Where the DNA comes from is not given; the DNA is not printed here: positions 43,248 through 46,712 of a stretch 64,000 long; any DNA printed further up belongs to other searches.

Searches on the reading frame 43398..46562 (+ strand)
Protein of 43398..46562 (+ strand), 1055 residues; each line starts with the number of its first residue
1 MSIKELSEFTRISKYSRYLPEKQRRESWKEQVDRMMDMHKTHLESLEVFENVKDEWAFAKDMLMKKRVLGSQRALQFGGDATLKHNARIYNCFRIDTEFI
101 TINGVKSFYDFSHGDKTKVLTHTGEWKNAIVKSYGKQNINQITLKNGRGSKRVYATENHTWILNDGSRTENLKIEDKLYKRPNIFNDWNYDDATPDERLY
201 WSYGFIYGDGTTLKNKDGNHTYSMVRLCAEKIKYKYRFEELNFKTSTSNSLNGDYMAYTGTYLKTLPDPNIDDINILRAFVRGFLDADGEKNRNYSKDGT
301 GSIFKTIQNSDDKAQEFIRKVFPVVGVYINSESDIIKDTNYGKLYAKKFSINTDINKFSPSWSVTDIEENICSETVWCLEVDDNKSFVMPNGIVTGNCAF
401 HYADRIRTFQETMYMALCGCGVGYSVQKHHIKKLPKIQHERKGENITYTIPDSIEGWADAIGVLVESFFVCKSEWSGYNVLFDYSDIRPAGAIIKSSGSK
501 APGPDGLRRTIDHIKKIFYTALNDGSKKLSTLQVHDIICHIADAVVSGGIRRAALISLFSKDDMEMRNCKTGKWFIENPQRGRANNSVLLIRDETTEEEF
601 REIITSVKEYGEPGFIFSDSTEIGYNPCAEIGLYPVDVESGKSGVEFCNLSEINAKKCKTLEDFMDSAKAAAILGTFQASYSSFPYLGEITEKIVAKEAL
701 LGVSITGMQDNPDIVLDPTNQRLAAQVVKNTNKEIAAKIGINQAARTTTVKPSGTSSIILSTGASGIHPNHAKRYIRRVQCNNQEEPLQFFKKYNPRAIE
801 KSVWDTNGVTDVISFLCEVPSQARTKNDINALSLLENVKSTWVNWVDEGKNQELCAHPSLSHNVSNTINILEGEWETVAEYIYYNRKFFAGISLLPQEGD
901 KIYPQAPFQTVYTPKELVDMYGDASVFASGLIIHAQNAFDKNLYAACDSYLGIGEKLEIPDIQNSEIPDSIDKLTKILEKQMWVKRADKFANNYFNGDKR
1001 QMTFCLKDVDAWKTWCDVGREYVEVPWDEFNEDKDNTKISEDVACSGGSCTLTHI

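Call 48: search_protein_families(library=phrogs, proteins=[window:43398-46562:+], max_evalue=0.00001)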
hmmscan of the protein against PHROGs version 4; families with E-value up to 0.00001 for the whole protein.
window:43398-46562:+ (1055 aa): 1 family
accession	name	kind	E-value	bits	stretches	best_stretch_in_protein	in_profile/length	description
phrog_367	-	DNA, RNA and nucleotide metabolism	9.6e-101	339.1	2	397-911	115-663/701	ribonucleotide reductase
